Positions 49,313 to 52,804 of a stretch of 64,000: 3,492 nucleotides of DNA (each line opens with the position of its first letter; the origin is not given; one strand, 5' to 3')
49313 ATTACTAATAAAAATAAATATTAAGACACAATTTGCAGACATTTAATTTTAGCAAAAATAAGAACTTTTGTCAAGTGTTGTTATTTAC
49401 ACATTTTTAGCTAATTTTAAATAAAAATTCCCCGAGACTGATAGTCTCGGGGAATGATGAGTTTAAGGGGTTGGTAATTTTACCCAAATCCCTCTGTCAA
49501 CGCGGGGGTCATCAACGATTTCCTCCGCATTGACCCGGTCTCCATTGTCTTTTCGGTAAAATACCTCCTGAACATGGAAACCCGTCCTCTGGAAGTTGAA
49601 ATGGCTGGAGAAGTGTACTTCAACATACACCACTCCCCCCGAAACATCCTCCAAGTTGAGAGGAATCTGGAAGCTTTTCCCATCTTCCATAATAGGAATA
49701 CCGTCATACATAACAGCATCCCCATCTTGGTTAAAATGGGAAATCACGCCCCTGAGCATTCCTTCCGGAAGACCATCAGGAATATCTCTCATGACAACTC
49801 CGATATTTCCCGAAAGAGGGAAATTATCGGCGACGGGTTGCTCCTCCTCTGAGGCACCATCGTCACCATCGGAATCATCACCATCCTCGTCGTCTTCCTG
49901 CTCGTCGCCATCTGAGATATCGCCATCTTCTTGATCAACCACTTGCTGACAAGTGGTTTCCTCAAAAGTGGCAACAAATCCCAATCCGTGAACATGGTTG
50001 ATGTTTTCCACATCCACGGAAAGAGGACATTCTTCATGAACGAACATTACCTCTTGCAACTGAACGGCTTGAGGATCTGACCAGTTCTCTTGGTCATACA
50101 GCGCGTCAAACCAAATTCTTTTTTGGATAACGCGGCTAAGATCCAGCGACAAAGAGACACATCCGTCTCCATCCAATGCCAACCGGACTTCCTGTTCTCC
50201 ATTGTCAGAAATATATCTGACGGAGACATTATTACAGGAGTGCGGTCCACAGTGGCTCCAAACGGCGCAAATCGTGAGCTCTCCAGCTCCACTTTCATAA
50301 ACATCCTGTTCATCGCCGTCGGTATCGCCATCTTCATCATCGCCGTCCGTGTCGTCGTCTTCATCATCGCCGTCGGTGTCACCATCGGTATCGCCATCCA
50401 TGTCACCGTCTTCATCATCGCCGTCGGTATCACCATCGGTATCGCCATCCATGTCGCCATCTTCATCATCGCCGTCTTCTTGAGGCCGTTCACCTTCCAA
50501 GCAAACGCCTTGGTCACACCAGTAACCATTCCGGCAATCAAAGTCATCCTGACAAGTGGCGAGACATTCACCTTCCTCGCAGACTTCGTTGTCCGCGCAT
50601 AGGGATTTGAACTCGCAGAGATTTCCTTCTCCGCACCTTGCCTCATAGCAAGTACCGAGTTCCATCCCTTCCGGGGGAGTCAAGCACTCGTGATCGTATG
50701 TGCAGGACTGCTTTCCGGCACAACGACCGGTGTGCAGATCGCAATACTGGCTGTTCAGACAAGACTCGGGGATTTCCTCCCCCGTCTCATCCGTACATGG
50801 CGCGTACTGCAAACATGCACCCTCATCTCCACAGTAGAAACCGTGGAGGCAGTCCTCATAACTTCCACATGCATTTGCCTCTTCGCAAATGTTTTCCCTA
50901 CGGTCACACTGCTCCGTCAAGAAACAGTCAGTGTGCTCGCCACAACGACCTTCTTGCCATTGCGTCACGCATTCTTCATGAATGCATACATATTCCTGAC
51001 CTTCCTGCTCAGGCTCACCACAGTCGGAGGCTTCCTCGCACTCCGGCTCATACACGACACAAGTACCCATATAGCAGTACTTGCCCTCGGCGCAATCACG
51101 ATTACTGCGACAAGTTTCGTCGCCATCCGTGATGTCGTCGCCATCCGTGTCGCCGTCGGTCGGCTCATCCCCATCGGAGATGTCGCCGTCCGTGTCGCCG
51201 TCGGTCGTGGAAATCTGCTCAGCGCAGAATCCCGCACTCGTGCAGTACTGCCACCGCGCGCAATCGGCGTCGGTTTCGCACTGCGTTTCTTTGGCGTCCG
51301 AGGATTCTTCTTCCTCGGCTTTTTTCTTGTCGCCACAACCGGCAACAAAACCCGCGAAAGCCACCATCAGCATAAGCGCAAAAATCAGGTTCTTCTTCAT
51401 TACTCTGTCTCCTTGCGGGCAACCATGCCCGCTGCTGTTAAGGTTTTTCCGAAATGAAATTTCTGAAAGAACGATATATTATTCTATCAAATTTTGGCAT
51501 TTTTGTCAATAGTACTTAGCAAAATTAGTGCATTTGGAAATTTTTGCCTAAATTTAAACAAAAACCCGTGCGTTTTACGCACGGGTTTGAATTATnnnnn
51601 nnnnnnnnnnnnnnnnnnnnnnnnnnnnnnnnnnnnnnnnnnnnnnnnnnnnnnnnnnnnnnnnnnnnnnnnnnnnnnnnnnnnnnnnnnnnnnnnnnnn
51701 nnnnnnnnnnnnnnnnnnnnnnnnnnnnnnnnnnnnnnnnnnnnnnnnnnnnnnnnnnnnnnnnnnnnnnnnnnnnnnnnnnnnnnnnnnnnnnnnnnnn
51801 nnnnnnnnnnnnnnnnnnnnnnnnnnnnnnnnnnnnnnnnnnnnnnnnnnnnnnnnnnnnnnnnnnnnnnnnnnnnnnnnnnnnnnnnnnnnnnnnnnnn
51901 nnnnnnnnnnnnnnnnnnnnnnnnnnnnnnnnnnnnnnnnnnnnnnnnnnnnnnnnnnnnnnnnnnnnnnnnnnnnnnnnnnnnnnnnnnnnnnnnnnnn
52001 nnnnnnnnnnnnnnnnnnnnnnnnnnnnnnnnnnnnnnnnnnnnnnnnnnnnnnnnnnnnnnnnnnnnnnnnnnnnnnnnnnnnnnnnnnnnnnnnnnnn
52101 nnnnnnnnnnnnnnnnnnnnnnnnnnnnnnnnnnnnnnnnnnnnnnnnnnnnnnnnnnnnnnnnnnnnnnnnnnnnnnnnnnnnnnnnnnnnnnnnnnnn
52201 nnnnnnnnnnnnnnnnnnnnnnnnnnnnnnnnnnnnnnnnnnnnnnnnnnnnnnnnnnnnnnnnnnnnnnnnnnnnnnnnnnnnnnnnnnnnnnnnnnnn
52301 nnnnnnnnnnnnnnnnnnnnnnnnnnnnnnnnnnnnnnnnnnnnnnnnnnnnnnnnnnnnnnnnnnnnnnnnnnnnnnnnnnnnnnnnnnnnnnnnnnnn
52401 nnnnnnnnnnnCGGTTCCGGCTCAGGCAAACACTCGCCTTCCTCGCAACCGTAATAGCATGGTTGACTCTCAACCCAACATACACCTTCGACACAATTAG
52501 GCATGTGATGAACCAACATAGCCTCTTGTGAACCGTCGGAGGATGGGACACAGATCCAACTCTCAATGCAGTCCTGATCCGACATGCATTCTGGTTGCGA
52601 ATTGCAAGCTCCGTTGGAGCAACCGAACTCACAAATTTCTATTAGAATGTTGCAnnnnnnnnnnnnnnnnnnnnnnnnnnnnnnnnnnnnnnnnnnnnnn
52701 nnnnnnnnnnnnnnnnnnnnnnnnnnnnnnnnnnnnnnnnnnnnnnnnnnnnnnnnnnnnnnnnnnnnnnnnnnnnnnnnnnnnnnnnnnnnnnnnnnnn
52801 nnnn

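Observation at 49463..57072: Module shuffling among the five mid-cluster lipoproteins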

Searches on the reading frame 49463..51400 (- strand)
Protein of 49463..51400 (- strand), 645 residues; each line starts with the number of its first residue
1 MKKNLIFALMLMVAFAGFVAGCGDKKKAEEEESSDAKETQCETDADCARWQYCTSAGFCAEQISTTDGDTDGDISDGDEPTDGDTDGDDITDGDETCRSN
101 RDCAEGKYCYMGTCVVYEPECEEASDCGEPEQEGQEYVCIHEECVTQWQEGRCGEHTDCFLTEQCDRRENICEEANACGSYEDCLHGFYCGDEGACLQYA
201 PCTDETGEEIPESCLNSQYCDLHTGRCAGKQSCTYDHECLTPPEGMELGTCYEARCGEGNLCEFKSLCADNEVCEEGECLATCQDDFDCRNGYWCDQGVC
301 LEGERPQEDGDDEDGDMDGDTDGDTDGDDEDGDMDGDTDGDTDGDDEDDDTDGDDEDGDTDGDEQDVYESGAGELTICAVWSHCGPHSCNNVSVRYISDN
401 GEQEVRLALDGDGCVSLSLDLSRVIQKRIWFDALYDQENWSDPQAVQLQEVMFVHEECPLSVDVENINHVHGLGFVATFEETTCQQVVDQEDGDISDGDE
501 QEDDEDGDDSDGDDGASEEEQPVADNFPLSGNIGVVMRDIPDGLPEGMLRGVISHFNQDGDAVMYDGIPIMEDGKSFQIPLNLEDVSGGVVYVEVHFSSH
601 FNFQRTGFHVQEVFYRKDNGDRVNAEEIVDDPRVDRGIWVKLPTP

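Call 10: search_protein_families(library=pfam, proteins=[window:49463-51400:-], max_evalue=1)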
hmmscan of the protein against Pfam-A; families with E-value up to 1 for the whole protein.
window:49463-51400:- (645 aa): 1 family
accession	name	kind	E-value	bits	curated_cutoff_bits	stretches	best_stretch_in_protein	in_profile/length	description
PF12685.13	SpoIIIAH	-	0.038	14.3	30.6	1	5-82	5-65/191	SpoIIIAH-like protein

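Call 40: find_encoding_contigs(protein=window:49463-51400:-, flank=3000, max_places=6)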
Protein window:49463-51400:- (645 aa): 1 contig read that carries it; 1 place shown.
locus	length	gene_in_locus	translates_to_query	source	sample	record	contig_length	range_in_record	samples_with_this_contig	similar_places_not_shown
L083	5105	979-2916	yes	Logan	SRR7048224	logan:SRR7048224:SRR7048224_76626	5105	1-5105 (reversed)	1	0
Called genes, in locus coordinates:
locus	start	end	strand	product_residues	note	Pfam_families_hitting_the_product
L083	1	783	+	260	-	?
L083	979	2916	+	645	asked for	-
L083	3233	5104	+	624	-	?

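Call 67: search_protein_families(library=ncbifam, proteins=[window:49463-51400:-], max_evalue=0.1)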
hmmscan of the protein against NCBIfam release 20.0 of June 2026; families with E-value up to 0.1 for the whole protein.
window:49463-51400:- (645 aa): 1 family
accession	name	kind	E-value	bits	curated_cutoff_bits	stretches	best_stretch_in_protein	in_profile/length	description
NF058647.1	lipo_LytA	equivalog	0.02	15.1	110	1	1-40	1-37/107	acidic lipoprotein LytA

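Call 78: list_cluster_members(proteins=[window:49466-51400:-, window:53826-54857:-, window:55055-56035:-, window:56206-57072:-, window:44314-49146:-, window:57220-57672:-, P0004, P0002])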
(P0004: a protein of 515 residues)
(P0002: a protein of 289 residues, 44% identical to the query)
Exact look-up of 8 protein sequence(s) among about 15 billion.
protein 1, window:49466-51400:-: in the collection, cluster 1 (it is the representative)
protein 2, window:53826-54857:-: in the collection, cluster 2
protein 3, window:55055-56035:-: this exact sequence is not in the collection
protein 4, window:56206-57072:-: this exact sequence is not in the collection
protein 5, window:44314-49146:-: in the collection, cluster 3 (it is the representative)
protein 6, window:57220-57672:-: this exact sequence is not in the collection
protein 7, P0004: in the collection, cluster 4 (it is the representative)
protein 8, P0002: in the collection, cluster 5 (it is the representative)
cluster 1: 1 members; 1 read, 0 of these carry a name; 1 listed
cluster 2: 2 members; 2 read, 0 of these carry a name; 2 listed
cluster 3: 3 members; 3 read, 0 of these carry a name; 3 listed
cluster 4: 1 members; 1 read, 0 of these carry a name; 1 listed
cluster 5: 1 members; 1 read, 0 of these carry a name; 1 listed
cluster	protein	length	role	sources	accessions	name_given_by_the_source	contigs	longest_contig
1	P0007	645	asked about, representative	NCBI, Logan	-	-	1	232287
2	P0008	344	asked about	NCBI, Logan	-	-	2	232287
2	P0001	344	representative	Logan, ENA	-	-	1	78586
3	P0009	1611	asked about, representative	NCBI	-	-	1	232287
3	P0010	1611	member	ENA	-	-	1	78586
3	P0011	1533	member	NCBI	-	-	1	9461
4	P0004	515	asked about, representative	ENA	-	-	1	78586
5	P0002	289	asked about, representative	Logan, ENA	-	-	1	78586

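Call 79: find_encoding_contigs(protein=P0011, flank=10000, max_places=4)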
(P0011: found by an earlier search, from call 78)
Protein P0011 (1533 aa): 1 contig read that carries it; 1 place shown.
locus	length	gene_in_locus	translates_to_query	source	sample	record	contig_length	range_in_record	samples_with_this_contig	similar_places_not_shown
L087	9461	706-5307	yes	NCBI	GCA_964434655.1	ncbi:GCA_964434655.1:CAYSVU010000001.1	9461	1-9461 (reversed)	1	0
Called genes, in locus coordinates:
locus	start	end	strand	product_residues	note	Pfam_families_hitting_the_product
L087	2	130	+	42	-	?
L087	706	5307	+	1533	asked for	PF11617:Cu-binding_MopE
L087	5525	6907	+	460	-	PF04932:Wzy_C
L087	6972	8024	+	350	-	PF13439:Glyco_transf_4, PF13477:Glyco_trans_4_2 (weak), PF13579:Glyco_trans_4_4, PF20706:GT4-conflict (weak), PF00534:Glycos_transf_1, PF13692:Glyco_trans_1_4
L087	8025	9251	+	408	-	PF13439:Glyco_transf_4, PF13579:Glyco_trans_4_4, PF00534:Glycos_transf_1, PF13692:Glyco_trans_1_4, PF13524:Glyco_trans_1_2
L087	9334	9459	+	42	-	?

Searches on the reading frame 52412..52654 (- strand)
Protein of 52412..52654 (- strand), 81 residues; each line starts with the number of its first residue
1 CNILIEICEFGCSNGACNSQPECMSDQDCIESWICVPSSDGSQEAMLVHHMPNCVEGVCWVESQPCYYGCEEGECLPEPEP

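Call 62: find_related_loci(query=A8, collection=metagenome_contigs, flank=8000)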
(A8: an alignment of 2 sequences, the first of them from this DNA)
Query A8 (81 aa) in metagenome_contigs; peptide patterns used: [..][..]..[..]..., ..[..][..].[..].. (x = any residue, [..] = any of these).
349 stretches matched a pattern, but none encodes a relative of the query by tblastn (E <= 1e-3).
